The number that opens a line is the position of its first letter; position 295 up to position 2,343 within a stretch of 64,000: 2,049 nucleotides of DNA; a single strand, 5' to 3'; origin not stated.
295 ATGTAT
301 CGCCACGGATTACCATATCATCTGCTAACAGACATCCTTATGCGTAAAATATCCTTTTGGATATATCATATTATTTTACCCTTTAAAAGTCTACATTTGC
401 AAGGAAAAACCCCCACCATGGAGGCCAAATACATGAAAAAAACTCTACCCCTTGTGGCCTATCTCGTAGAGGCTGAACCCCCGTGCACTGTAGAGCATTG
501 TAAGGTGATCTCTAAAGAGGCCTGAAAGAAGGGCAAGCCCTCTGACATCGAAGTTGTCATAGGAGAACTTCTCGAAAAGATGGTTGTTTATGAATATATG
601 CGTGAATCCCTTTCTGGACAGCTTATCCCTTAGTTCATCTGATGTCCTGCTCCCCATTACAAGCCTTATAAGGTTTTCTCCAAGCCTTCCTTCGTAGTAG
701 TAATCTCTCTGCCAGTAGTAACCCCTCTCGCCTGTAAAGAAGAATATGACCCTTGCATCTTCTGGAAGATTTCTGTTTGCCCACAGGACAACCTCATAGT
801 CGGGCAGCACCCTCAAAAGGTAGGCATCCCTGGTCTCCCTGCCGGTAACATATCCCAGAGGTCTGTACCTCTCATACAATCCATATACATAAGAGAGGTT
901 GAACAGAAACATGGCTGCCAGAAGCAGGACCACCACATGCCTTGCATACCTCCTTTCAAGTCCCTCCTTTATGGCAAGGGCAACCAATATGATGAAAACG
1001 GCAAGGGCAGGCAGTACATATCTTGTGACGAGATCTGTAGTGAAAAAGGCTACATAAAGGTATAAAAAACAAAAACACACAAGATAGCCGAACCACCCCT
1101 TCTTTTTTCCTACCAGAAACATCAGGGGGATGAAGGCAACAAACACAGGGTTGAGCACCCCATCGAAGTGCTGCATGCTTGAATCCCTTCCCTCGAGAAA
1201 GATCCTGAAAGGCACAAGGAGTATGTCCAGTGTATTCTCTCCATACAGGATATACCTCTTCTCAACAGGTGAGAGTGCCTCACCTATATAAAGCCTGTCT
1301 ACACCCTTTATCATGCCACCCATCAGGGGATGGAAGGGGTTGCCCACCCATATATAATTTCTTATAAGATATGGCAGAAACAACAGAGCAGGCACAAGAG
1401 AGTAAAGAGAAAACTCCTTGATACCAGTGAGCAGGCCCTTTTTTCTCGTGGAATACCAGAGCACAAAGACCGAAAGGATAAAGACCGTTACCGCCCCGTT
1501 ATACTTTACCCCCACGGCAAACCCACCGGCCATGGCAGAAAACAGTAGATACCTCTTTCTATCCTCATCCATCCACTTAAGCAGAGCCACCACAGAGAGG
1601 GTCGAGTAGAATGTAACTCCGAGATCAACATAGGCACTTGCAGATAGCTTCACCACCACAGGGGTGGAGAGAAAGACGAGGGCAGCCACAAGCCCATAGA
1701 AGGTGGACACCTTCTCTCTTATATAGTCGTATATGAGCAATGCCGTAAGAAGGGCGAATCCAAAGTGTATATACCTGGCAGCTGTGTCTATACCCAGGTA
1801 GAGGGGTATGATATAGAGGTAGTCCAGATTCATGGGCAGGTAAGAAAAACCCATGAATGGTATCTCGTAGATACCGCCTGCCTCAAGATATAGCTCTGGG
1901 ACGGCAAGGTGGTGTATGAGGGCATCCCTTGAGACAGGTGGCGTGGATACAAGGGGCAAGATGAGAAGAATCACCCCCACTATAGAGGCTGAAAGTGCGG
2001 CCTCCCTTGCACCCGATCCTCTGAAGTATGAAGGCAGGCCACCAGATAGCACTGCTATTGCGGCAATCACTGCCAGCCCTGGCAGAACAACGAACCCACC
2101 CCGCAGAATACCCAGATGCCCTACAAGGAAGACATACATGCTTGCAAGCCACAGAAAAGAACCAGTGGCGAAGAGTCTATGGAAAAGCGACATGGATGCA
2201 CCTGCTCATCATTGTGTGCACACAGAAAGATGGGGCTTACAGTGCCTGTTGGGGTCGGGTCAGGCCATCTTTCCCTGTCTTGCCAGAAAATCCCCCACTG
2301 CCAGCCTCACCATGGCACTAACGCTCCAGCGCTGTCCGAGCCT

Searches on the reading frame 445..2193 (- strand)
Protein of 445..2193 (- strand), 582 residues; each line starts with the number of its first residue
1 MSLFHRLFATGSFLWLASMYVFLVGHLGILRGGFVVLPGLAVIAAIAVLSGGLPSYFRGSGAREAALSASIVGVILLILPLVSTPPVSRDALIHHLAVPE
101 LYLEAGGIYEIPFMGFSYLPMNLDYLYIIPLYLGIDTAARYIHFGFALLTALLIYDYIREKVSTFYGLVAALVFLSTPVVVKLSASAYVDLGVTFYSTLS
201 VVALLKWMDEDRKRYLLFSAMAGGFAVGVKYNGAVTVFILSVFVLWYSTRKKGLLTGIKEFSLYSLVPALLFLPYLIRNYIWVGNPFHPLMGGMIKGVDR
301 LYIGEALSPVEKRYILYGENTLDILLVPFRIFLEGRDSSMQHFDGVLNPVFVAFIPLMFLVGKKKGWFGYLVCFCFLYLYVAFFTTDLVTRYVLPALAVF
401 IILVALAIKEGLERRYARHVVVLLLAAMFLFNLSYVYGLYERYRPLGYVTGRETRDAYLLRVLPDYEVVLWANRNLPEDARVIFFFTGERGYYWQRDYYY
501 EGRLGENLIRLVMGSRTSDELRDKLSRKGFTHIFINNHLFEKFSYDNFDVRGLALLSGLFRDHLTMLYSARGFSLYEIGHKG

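Call 74: search_protein_families(library=pfam, proteins=[window:445-2193:-], max_evalue=0.0001)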
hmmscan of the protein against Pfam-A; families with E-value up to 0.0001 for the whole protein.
window:445-2193:- (582 aa): 2 families
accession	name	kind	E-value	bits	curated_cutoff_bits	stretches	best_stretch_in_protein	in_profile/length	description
PF13231.12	PMT_2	-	1.8e-09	38.4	26.1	1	137-277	22-159/160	Dolichyl-phosphate-mannose-protein mannosyltransferase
PF02366.24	PMT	-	1.3e-07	31.9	22.7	1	137-278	83-233/245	Dolichyl-phosphate-mannose-protein mannosyltransferase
